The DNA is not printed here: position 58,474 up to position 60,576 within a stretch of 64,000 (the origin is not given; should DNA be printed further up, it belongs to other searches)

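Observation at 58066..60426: Pseudo-receiver gene plus HD-GYP phosphodiesterase with a Cys-rich sensor-like N-terminus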

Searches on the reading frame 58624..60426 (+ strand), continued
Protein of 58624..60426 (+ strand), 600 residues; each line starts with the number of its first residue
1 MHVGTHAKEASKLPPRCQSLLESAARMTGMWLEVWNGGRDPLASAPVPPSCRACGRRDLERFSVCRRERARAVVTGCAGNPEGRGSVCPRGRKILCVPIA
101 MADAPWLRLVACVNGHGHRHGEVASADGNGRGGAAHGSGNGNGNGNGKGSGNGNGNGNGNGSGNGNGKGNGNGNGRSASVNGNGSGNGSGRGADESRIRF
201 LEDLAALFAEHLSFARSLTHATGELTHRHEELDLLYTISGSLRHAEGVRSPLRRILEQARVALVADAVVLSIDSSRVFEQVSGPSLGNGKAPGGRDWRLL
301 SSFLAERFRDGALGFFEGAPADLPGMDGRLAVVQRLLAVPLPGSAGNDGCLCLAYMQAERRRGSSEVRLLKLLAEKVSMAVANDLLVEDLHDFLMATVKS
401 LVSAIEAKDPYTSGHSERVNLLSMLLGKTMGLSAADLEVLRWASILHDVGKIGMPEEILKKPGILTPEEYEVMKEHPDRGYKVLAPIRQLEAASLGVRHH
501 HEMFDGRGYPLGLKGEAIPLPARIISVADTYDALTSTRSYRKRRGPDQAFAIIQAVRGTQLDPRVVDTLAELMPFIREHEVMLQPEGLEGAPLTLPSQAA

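Call 63: search_protein_families(library=ncbifam, proteins=[window:58624-60423:+], max_evalue=0.1)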
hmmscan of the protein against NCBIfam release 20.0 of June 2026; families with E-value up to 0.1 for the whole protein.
window:58624-60423:+ (600 aa): 2 families
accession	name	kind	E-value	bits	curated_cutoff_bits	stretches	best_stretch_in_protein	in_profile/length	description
NF053512.1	nitric_RR_NosR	exception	8.9e-41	140.3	400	1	388-576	168-357/422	response regulator c-di-GMP phosphodiesterase, NosR family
TIGR00277.1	HDIG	domain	2.4e-05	24.1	27.6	1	414-502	7-83/84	HDIG domain-containing metalloprotein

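Call 70: list_cluster_members(proteins=[P0002, P0001])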
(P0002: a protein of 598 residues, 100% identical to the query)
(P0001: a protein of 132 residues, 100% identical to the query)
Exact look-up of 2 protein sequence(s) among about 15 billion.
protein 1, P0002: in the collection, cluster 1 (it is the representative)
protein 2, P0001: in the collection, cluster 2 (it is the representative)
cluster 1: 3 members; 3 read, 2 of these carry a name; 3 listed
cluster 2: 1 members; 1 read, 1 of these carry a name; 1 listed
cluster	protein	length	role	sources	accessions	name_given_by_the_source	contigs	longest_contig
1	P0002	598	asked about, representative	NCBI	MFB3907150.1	MAG: HD-GYP domain-containing protein [Candidatus Eisenbacteria bacterium]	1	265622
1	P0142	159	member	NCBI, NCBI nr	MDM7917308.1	MAG: hypothetical protein QUU85_18875, partial [Candidatus Eisenbacteria bacterium] | hypothetical protein [Candidatus Eisenbacteria bacterium]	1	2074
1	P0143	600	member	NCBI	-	-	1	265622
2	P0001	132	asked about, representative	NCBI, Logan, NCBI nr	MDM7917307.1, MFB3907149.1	MAG: hypothetical protein ACE15D_02000 [Candidatus Eisenbacteria bacterium] | hypothetical protein [Candidatus Eisenbacteria bacterium]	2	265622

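Call 73: search_solved_structures(query=window:58624-60423:+, max_evalue=0.00001, show_alignments=1)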
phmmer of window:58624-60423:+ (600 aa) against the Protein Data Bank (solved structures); distinct sequences matched with E-value up to 0.00001: 6.
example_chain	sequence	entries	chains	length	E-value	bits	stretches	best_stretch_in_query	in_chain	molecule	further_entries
5z7c_A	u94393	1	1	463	6e-41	143.8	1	393-573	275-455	3'3'-cGAMP-specific phosphodiesterase 3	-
4mcw_A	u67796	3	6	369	6.5e-38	133.8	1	365-569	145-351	Metal dependent phosphohydrolase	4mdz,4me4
9rbz_A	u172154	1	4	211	5e-28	101.2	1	393-574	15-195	HD domain/sensory box protein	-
9rc0_A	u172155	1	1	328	1.7e-27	99.4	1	393-574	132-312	HD domain/sensory box protein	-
4r8z_A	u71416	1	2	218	1.1e-24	90.2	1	432-570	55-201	Cyclic di-GMP phosphodiesterase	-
3tm8_A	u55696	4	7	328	4.1e-07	32.1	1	392-538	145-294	Uncharacterized protein | Uncharacterized protein Bd1817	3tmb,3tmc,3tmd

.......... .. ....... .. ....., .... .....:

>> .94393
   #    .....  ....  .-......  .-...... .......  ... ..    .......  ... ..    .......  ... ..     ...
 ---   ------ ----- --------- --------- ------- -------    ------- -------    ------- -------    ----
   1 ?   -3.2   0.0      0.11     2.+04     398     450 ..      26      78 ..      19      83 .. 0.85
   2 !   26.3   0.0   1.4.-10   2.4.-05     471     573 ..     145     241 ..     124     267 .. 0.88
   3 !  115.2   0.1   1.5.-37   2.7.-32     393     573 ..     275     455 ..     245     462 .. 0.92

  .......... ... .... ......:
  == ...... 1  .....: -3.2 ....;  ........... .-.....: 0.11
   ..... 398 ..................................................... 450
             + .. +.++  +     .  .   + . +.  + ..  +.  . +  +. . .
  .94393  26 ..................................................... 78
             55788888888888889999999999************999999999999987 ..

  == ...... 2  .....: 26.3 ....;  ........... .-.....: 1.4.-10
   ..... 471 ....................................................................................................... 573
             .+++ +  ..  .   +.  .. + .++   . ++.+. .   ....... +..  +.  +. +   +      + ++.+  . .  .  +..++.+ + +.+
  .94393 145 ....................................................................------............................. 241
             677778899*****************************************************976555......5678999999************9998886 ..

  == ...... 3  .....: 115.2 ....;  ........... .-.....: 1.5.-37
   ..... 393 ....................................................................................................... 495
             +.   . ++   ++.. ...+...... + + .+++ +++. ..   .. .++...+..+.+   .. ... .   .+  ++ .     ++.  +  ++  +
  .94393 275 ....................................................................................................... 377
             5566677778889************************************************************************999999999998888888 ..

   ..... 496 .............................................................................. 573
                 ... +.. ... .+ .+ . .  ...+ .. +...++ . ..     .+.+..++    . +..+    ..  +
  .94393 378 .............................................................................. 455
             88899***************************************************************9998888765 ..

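Call 80: find_related_loci(query=A1, collection=genome_contigs, flank=3000)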
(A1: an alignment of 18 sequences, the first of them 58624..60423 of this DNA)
Query A1 (600 aa) in genome_contigs; peptide patterns used: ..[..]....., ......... (x = any residue, [..] = any of these).
599 stretches matched a pattern (row limit reached: there are more); 523 encode a relative of the query (tblastn E <= 1e-3); the best 80 are kept; 80 distinct loci.
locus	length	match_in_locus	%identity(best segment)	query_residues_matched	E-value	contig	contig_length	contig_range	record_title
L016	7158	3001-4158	59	198-583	2e-129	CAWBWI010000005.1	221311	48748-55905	MAG: Candidatus Eisenbacteria bacterium isolate MFD09730.bin.2.41 genome assembly, contig: contig_35040, whole genome sh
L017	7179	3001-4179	44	193-584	5e-89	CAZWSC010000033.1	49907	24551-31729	MAG TPA_asm: uncultured bacterium isolate SRP067234_co1_342 genome assembly, contig: k99_867760, whole genome shotgun se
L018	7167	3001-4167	45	200-586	1e-88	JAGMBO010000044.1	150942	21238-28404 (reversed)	MAG: Candidatus Eisenbacteria bacterium isolate RS_16_23 ZL425.bin.23.fa_44, whole genome shotgun sequence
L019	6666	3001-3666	59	366-587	7e-82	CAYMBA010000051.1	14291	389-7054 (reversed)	MAG TPA_asm: uncultured bacterium isolate SRP338002_co1_151 genome assembly, contig: NODE_3939_length_14291_cov_6.083661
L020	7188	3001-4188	44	189-587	1e-79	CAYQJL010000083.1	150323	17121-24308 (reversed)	MAG TPA_asm: uncultured bacterium isolate SRP067234_co1_21 genome assembly, contig: k99_1082564, whole genome shotgun se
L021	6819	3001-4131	40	199-573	3e-76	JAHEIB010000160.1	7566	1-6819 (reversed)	MAG: Deltaproteobacteria bacterium isolate Ww484 NODE_29669_length_7566_cov_3.949093, whole genome shotgun sequence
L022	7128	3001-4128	38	200-573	1e-75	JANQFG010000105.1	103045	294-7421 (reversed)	MAG: bacterium isolate PL23a_bin.76 k99_4117619, whole genome shotgun sequence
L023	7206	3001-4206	40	182-583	8e-74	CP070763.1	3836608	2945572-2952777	MAG: Candidatus Latescibacterota bacterium isolate bin260 chromosome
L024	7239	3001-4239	40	192-572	2e-73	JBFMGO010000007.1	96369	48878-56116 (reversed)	MAG: bacterium isolate MAG299 MAG299_7, whole genome shotgun sequence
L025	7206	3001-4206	39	191-586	4e-73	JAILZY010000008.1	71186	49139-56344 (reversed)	MAG: bacterium isolate HOT.CON.50 NODE_363_length_71186_cov_19.521200, whole genome shotgun sequence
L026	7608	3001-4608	35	20-588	2e-76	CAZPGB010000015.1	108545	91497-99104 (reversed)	MAG TPA_asm: uncultured bacterium isolate SRP141376_co4_320 genome assembly, contig: NODE_263_length_108545_cov_38.16394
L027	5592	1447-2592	38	192-573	1e-72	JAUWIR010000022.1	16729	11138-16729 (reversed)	MAG: Pseudomonadota bacterium isolate CSMAG_2299 CSMAG_2299_k127_2497470_length_16729_cov_96.3102, whole genome shotgun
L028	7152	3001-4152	41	201-584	3e-72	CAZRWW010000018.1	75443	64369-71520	MAG TPA_asm: uncultured bacterium isolate binchicken_co7_194 genome assembly, contig: NODE_649_length_75443_cov_7.269884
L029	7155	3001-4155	39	199-581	9e-72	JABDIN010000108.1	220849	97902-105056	MAG: Desulfobacteraceae bacterium isolate DS_bin_10 k127_517276, whole genome shotgun sequence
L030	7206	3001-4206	38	172-569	3e-71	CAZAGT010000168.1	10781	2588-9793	MAG TPA_asm: uncultured Desulfobacteraceae bacterium isolate binchicken_co294_166 genome assembly, contig: NODE_5675_len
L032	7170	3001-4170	41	186-573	2e-70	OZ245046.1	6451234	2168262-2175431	MAG: Candidatus Eiseniibacteriota bacterium isolate 9d5bca9a-b2ae-4bb4-9135-b14f0b5ecb2e genome assembly, chromosome: 1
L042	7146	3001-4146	35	193-573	8e-67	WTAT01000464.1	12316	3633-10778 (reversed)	MAG: Desulforhopalus sp. isolate GLR1684 c_000000748439, whole genome shotgun sequence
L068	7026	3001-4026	38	199-562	2e-53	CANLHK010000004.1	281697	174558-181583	MAG: Planctomycetaceae bacterium isolate TH-Jun18-6 genome assembly, contig: TH-Jun18-C13, whole genome shotgun sequence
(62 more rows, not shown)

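Call 85: search_protein_families(library=pfam, proteins=[L042:2264-2671:+, L029:2276-2680:+, L068:2087-2578:+, L032:2411-2821:+, L025:2133-2621:+, L042:2671-4194:+, L029:2683-4158:+, L068:2578-4116:+, L032:2821-4221:+, L025:2632-4221:+], max_evalue=0.01)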
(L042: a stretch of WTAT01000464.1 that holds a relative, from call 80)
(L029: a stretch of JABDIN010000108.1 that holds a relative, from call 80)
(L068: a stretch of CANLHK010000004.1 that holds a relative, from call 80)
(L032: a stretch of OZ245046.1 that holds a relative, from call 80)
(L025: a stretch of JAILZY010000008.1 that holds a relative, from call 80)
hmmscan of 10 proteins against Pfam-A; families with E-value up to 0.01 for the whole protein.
L042:2264-2671:+ (136 aa): 3 families
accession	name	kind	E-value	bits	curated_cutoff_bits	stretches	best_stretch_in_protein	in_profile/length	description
PF00072.30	Response_reg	-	2e-21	76.7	30.2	1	16-127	1-110/111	Response regulator receiver domain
PF23198.2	PDE8A_N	-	6.1e-05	23.4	29.6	1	14-103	11-101/147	PDE8A-like, N-terminal domain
PF20161.5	VpsR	-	0.0023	18.1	23.7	1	11-86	8-80/121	VpsR domain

L029:2276-2680:+ (135 aa): 1 family
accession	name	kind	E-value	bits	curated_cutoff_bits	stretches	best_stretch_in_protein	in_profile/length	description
PF00072.30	Response_reg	-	2.1e-17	63.7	30.2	1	16-127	1-110/111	Response regulator receiver domain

L068:2087-2578:+ (164 aa): 2 families
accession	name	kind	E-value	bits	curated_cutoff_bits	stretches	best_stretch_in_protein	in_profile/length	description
PF00072.30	Response_reg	-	5.3e-22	78.5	30.2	1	18-129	1-110/111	Response regulator receiver domain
PF06490.17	FleQ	-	0.0071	17.1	22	0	17-121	1-95/108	Flagellar regulatory protein FleQ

L032:2411-2821:+ (137 aa): 1 family
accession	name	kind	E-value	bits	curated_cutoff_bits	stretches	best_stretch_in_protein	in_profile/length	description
PF00072.30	Response_reg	-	8.4e-20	71.4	30.2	1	11-121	1-109/111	Response regulator receiver domain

L025:2133-2621:+ (163 aa): 1 family
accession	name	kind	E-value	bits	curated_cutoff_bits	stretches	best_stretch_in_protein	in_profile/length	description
PF00072.30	Response_reg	-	3.1e-21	76.1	30.2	1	47-158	1-110/111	Response regulator receiver domain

L042:2671-4194:+ (508 aa): 4 families
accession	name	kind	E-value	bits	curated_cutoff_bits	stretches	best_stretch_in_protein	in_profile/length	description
PF13487.12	HD_5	-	7e-42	143.5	27.2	1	323-484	6-170/170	HD domain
PF01966.28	HD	-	4.1e-21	75.9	22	1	333-452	3-115/116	HD domain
PF13185.12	GAF_2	-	1.4e-07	32.2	28.6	1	167-300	6-135/136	GAF domain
PF01590.32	GAF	-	0.00018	22.5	22.4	0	167-300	4-133/133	GAF domain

L029:2683-4158:+ (492 aa): 3 families
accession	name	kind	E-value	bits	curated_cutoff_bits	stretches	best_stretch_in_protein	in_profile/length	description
PF13487.12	HD_5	-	1e-40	139.7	27.2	1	314-475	6-170/170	HD domain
PF01966.28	HD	-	2.7e-20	73.2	22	1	324-443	3-115/116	HD domain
PF13185.12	GAF_2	-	0.0014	19.3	28.6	1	157-291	5-135/136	GAF domain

L068:2578-4116:+ (513 aa): 3 families
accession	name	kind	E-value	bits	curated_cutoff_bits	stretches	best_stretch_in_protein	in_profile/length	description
PF13487.12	HD_5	-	1.4e-38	132.7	27.2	1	322-486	3-170/170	HD domain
PF01966.28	HD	-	3.5e-21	76.1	22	1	335-455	3-116/116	HD domain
PF08668.18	HDOD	-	2.4e-05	24.3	22.9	1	335-381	97-141/196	HDOD domain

L032:2821-4221:+ (467 aa): 2 families
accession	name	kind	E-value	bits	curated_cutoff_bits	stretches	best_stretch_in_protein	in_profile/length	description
PF13487.12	HD_5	-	3.5e-43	147.7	27.2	1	277-442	2-170/170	HD domain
PF01966.28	HD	-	3.8e-21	76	22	1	291-411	3-116/116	HD domain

L025:2632-4221:+ (530 aa): 5 families
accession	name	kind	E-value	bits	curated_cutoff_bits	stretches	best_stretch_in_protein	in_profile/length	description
PF13487.12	HD_5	-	1.5e-38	132.7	27.2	1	337-502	2-170/170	HD domain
PF01966.28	HD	-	1.5e-16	61.1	22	1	351-470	3-115/116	HD domain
PF01590.32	GAF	-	1.9e-08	35.4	22.4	1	183-316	4-131/133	GAF domain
PF13185.12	GAF_2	-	1.9e-07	31.8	28.6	1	182-318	5-135/136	GAF domain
PF13492.12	GAF_3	-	0.00033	21.5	27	0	268-320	81-129/129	GAF domain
